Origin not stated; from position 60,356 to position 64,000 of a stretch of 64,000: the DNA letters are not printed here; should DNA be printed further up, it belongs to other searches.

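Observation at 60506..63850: Giant ~36/37-haem c-type cytochrome lipoprotein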

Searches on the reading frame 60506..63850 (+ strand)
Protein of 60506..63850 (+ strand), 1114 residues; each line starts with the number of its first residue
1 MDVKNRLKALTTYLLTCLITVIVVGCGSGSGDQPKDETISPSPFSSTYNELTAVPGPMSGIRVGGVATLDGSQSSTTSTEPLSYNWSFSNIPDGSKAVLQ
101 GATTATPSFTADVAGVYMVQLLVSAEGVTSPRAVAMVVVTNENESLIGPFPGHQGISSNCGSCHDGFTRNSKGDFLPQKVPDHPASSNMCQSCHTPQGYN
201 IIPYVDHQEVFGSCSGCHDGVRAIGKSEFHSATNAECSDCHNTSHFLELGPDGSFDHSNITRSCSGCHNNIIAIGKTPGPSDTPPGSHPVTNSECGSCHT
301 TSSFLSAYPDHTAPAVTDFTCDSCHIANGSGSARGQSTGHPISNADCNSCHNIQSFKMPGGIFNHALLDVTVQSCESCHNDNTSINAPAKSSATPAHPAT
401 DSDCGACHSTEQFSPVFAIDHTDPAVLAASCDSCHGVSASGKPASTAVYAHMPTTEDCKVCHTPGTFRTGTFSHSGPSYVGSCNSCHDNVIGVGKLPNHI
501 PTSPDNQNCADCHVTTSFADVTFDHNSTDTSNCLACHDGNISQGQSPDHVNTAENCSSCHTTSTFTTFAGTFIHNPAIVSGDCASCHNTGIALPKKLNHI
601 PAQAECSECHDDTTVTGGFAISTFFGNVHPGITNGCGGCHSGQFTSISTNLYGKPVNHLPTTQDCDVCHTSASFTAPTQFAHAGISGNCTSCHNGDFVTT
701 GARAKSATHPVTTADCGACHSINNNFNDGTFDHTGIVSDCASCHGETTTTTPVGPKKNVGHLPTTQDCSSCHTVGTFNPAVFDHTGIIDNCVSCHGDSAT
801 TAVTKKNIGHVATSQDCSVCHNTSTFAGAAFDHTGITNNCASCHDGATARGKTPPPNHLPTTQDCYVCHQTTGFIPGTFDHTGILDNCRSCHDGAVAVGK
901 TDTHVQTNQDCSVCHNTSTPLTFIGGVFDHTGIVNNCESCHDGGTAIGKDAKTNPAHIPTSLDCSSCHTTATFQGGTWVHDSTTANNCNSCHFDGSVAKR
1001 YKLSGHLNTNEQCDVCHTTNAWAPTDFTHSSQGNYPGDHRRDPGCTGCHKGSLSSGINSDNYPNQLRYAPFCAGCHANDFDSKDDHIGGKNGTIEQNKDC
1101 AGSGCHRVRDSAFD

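Call 5: search_protein_families(library=pfam, proteins=[window:60506-63847:+], max_evalue=0.01)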
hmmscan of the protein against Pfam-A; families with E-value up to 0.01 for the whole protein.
window:60506-63847:+ (1114 aa): 8 families
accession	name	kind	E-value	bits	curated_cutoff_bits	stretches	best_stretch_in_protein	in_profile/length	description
PF14522.11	Cytochrome_C7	-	4.2e-49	164.7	24.8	10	683-744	9-66/67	Cytochrome c7 and related cytochrome c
PF14537.11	Cytochrom_c3_2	-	2.8e-27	95.4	25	1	229-325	1-78/79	Cytochrome c3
PF09699.15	Paired_CXXCH_1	-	9.9e-19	67.2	20.6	0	578-613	4-39/41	Doubled CXXCH motif (Paired_CXXCH_1)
PF22113.1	Mtrc-MtrF_II-IV_dom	-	3.7e-18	66.1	30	2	316-468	4-169/176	Outer membrane cytochrome MtrC/MtrF-like, domains II/IV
PF02085.21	Cytochrom_CIII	-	1.1e-15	58.3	22.9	1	518-610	18-101/101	Class III cytochrome C family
PF22352.2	K319L-like_PKD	-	1.4e-06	28.7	27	1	67-137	14-80/84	K319L-like, PKD domain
PF18911.6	PKD_4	-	4.7e-05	23.8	27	1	57-130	10-76/85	PKD domain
PF13435.11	Cytochrome_C554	-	0.004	18.5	20.8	1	393-436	39-84/84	Cytochrome c554 and c-prime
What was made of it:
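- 60659..60934 (+): N-terminal PKD/Ig-like beta-sandwich domain (aa ~52-143). Pfam K319L-like_PKD, 28.7 bits, above the cut-off of 27 (call 5).
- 60962..63823 (+): Haem array (aa 153-1106) with 37 sites. Two unit types alternate. Type A reads ............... and type B reads ........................, giving about 17 di-haem repeats of roughly 50 aa. Pfam Cytochrome_C7 gives 10 stretches at 4e-49 (call 5).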

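Call 6: search_protein_families(library=ncbifam, proteins=[window:60506-63847:+], max_evalue=0.01)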
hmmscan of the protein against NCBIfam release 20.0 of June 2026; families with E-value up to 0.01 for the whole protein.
window:60506-63847:+ (1114 aa): 9 families
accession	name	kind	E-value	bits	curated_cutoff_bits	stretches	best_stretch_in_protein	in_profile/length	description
TIGR03508.1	decahem_SO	subfamily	4.9e-36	124.5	192.2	4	499-694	63-249/258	DmsE family decaheme c-type cytochrome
TIGR03507.1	decahem_SO1788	subfamily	7.9e-34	117.1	209.3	6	1031-1107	235-303/672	OmcA/MtrC family decaheme c-type cytochrome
NF041028.1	decahem_GSU2203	exception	8.5e-20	71.2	325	5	317-464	100-231/317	GSU2203 family decaheme c-type cytochrome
TIGR04257.1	nanowire_3heme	domain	4.7e-18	65.1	40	2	362-412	14-62/75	c(7)-type cytochrome triheme domain-containing protein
TIGR03153.1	cytochr_NrfH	equivalog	2.1e-12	47.3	134.2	0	787-823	101-135/138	cytochrome c nitrite reductase small subunit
NF045713.1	CxxCH_16_HmcA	equivalog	2.6e-07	29.6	400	1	838-995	112-255/541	sulfate respiration complex hexadecaheme cytochrome HmcA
TIGR01905.1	paired_CXXCH_1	subfamily_domain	3.1e-05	23.8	25.2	0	761-799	1-40/41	doubled CXXCH domain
NF041198.1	UshA_like_PCGU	equivalog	0.00051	18.7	275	1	370-465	406-511/519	UshA-like (seleno)protein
NF045722.1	c3_cytochr_TmcA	equivalog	0.0031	17.4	114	0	962-1024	58-117/125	acidic tetraheme cytochrome c3 TmcA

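Call 7: find_encoding_contigs(protein=window:60506-63850:+, flank=10000, max_places=6)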
Protein window:60506-63850:+ (1114 aa): no gene with exactly this product is on record in the collection.
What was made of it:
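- Tried and rejected: Exact-sequence look-up (call 7).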

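Call 10: find_homologous_proteins(query=window:60506-63847:+, max_evalue=1e-10)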
Query window:60506-63847:+ (1114 aa): 569 proteins with E <= 1e-10 among 8000 candidates; the best 120 are listed.
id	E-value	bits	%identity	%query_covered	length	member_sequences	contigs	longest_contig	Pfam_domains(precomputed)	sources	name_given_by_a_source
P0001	0.0e+0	2336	89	100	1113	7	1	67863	PF09699.16,PF14537.12,PF22352.3,PF02085.22,PF14522.12,PF22113.2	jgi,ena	-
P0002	0.0e+0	2179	84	99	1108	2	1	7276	PF09699.16,PF14537.12,PF22352.3,PF02085.22,PF14522.12,PF22113.2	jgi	-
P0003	0.0e+0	2160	83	100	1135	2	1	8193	PF09699.16,PF14537.12,PF22352.3,PF02085.22,PF14522.12,PF22113.2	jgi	-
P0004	0.0e+0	2155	83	99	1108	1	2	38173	PF09699.16,PF14537.12,PF22352.3,PF02085.22,PF14522.12,PF22113.2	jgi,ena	-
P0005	0.0e+0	2131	82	99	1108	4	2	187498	PF09699.16,PF14537.12,PF22352.3,PF14522.12,PF22113.2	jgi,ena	-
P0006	0.0e+0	2081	79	100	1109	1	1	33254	PF09699.16,PF14537.12,PF22352.3,PF02085.22,PF14522.12,PF22113.2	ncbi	-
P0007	0.0e+0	1854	73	99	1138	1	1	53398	PF09699.16,PF14537.12,PF14522.12,PF22113.2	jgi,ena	-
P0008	0.0e+0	1701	68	100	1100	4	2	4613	PF09699.16,PF14537.12,PF14522.12,PF22113.2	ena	-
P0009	0.0e+0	1674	66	100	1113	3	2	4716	PF09699.16,PF14537.12,PF02085.22,PF14522.12,PF22113.2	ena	-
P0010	0.0e+0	1670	66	100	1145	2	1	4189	PF09699.16,PF14537.12,PF22352.3,PF02085.22,PF14522.12,PF22113.2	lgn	-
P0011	0.0e+0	1666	67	98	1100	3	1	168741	PF14537.12,PF14522.12,PF22113.2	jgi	-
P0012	0.0e+0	1636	66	100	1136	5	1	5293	PF09699.16,PF14537.12,PF22352.3,PF02085.22,PF14522.12,PF22113.2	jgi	jgi:hypothetical protein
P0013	0.0e+0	1621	65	100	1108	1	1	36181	PF09699.16,PF14537.12,PF22352.3,PF02085.22,PF14522.12,PF22113.2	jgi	jgi:hypothetical protein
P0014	0.0e+0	1609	65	100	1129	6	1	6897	PF09699.16,PF14537.12,PF22352.3,PF02085.22,PF14522.12,PF22113.2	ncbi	-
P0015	0.0e+0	1584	64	100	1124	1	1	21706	PF09699.16,PF14537.12,PF22352.3,PF02085.22,PF14522.12,PF22113.2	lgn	-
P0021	0.0e+0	1526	62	100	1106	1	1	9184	PF09699.16,PF14537.12,PF22352.3,PF14522.12,PF22113.2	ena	-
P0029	0.0e+0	1485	61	100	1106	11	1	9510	PF09699.16,PF14537.12,PF22352.3,PF02085.22,PF14522.12,PF22113.2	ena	-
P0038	0.0e+0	1437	60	100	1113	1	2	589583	PF09699.16,PF14537.12,PF22352.3,PF14522.12,PF22113.2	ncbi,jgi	jgi:Cytochrome c7 and related cytochrome c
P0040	0.0e+0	1424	60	98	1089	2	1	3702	PF09699.16,PF14537.12,PF22352.3,PF14522.12,PF22113.2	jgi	jgi:hypothetical protein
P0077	0.0e+0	1217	55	96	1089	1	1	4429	PF09699.16,PF14537.12,PF14522.12,PF22113.2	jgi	jgi:hypothetical protein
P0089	0.0e+0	1184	55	98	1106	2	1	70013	PF09699.16,PF14537.12,PF02085.22,PF14522.12,PF22113.2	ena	-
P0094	0.0e+0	1179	55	96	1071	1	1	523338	PF09699.16,PF14537.12,PF14522.12,PF22113.2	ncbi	ncbi:MAG: hypothetical protein R3E86_00365 [Pseudomonadales bacterium]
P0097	0.0e+0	1174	52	100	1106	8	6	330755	PF09699.16,PF14537.12,PF14522.12,PF22113.2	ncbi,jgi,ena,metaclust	ncbi:MAG: hypothetical protein WBO58_17375 [Gammaproteobacteria bacterium]|metaclust:\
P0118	0.0e+0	1121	53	95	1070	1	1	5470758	PF09699.16,PF14537.12,PF02085.22,PF14522.12,PF22113.2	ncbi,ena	-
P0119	0.0e+0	1121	51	100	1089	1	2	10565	PF09699.16,PF14537.12,PF14522.12,PF22113.2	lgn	-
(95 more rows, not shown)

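Call 12: find_encoding_contigs(protein=P0001, flank=10000, max_places=3)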
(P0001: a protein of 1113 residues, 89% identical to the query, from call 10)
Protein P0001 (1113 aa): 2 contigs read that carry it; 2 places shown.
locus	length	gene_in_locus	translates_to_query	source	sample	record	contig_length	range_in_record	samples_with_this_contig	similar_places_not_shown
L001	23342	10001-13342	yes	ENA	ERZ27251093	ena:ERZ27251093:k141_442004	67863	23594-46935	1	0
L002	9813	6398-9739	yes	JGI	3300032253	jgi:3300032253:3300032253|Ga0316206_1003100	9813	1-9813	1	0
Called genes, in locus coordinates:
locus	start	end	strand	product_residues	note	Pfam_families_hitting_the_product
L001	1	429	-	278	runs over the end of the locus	PF05552:MS_channel_1st_1, PF21088:MS_channel_1st (weak), PF00924:MS_channel_2nd, PF21082:MS_channel_3rd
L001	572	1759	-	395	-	PF13505:OMP_b-brl, PF00691:OmpA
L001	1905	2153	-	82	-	-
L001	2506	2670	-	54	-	PF11661:DUF2986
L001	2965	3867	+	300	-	PF00485:PRK (weak)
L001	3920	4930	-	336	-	PF12833:HTH_18, PF00165:HTH_AraC (weak)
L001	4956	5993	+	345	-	PF00561:Abhydrolase_1, PF12146:Hydrolase_4, PF12697:Abhydrolase_6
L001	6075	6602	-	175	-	-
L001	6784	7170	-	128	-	PF13699:eCIS_core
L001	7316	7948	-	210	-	PF22491:DUF6988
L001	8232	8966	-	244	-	-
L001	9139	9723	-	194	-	PF00578:AhpC-TSA, PF08534:Redoxin, PF00085:Thioredoxin (weak), PF13098:Thioredoxin_2 (weak), PF13905:Thioredoxin_8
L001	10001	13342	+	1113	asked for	PF22352:K319L-like_PKD (weak), PF02085:Cytochrom_CIII (faint), PF09699:Paired_CXXCH_1 (faint), PF14522:Cytochrome_C7 (faint), PF14537:Cytochrom_c3_2 (faint), PF22113:Mtrc-MtrF_II-IV_dom (faint)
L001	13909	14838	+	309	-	PF08238:Sel1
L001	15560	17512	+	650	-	PF07715:Plug, PF00593:TonB_dep_Rec_b-barrel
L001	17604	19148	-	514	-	PF00069:Pkinase, PF07714:PK_Tyr_Ser-Thr, PF03109:ABC1 (weak)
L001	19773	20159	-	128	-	-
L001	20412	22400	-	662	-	PF00089:Trypsin (weak), PF13365:Trypsin_2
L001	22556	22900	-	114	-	-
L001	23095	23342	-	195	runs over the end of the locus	-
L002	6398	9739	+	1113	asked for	PF22352:K319L-like_PKD (weak), PF02085:Cytochrom_CIII (faint), PF09699:Paired_CXXCH_1 (faint), PF14522:Cytochrome_C7 (faint), PF14537:Cytochrom_c3_2 (faint), PF22113:Mtrc-MtrF_II-IV_dom (faint)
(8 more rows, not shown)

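Call 13: find_encoding_contigs(protein=P0118, flank=10000, max_places=3)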
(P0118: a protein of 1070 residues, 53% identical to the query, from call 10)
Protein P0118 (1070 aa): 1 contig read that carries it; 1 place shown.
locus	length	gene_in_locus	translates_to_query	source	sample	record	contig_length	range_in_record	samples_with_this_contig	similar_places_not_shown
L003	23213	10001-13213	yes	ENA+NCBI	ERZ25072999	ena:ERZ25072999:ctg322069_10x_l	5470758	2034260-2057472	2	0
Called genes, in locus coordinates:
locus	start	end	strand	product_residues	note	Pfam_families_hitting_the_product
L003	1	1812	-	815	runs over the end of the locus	PF13174:TPR_6 (faint)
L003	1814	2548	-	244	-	-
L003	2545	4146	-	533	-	PF02085:Cytochrom_CIII (faint), PF14522:Cytochrome_C7 (faint), PF14537:Cytochrom_c3_2 (faint), PF22113:Mtrc-MtrF_II-IV_dom (faint)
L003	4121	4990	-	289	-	-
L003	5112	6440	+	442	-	PF00037:Fer4 (faint), PF12797:Fer4_2 (weak), PF13237:Fer4_10, PF14697:Fer4_21, PF12838:Fer4_7 (weak), PF07992:Pyr_redox_2, PF12831:FAD_oxidored (weak), PF13738:Pyr_redox_3, +8 more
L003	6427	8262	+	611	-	PF08238:Sel1, PF12796:Ank_2, PF12796:Ank_2, PF12796:Ank_2, PF13637:Ank_4 (weak), PF12796:Ank_2, PF13857:Ank_5 (weak), PF13637:Ank_4 (weak), +3 more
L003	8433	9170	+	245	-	PF23892:Ig_CycH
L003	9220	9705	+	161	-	PF00578:AhpC-TSA, PF08534:Redoxin, PF13098:Thioredoxin_2 (weak), PF13905:Thioredoxin_8 (weak)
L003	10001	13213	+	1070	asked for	PF02085:Cytochrom_CIII (faint), PF14522:Cytochrome_C7 (faint), PF22113:Mtrc-MtrF_II-IV_dom (faint), PF09699:Paired_CXXCH_1 (faint), PF14537:Cytochrom_c3_2 (faint)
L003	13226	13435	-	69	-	PF09855:Zn_ribbon_13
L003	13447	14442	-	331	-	PF00296:Bac_luciferase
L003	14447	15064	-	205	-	PF02798:GST_N, PF13417:GST_N_3, PF13409:GST_N_2, PF13410:GST_C_2 (faint)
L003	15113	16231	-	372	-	PF02771:Acyl-CoA_dh_N, PF00441:Acyl-CoA_dh_1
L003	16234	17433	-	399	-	PF02771:Acyl-CoA_dh_N, PF02770:Acyl-CoA_dh_M, PF00441:Acyl-CoA_dh_1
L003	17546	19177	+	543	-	PF01039:Carboxyl_trans, PF03255:ACCA (faint)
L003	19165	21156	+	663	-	PF00289:Biotin_carb_N, PF02786:CPSase_L_D2, PF02222:ATP-grasp, PF07478:Dala_Dala_lig_C, PF02785:Biotin_carb_C, PF21139:BT_MCC_alpha, PF00364:Biotin_lipoyl, PF25917:BSH_RND, +4 more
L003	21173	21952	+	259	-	PF00378:ECH_1, PF16113:ECH_2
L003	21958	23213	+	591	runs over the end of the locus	PF07287:AtuA, PF23544:AtuA_ferredoxin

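Call 14: find_encoding_contigs(protein=P0038, flank=10000, max_places=2)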
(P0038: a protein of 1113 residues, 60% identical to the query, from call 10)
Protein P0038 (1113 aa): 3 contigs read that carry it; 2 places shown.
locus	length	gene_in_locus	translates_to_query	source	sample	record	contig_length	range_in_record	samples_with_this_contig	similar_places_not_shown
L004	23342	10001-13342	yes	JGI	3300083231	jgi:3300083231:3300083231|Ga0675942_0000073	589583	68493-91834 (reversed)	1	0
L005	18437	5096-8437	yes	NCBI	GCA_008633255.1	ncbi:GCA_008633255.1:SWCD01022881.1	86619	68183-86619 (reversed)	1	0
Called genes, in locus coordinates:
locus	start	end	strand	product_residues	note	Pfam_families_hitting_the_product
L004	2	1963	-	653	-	-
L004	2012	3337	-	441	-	PF00037:Fer4 (faint), PF12797:Fer4_2 (faint), PF12837:Fer4_6 (faint), PF12838:Fer4_7 (weak), PF13237:Fer4_10, PF14697:Fer4_21, PF07992:Pyr_redox_2, PF13738:Pyr_redox_3, +2 more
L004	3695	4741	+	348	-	-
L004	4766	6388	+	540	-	PF02085:Cytochrom_CIII (faint), PF14522:Cytochrome_C7 (faint), PF14537:Cytochrom_c3_2 (faint), PF22113:Mtrc-MtrF_II-IV_dom (faint)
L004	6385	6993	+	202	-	PF14522:Cytochrome_C7 (faint), PF14537:Cytochrom_c3_2 (faint)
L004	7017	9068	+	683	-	-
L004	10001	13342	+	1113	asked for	PF22352:K319L-like_PKD (weak), PF09699:Paired_CXXCH_1 (faint), PF22113:Mtrc-MtrF_II-IV_dom (faint), PF14537:Cytochrom_c3_2 (faint), PF14522:Cytochrome_C7 (weak)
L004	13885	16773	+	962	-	PF03477:ATP-cone, PF00317:Ribonuc_red_lgN, PF02867:Ribonuc_red_lgC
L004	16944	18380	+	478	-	PF00268:Ribonuc_red_sm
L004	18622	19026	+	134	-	-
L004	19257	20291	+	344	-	PF04087:DUF389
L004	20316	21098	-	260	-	PF00899:ThiF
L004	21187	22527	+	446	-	PF00919:UPF0004, PF04055:Radical_SAM, PF18693:TRAM_2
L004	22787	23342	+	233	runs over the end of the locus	PF13386:DsbD_2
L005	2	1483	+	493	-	?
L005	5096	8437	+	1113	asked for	PF22352:K319L-like_PKD (weak), PF09699:Paired_CXXCH_1 (faint), PF22113:Mtrc-MtrF_II-IV_dom (faint), PF14537:Cytochrom_c3_2 (faint), PF14522:Cytochrome_C7 (weak)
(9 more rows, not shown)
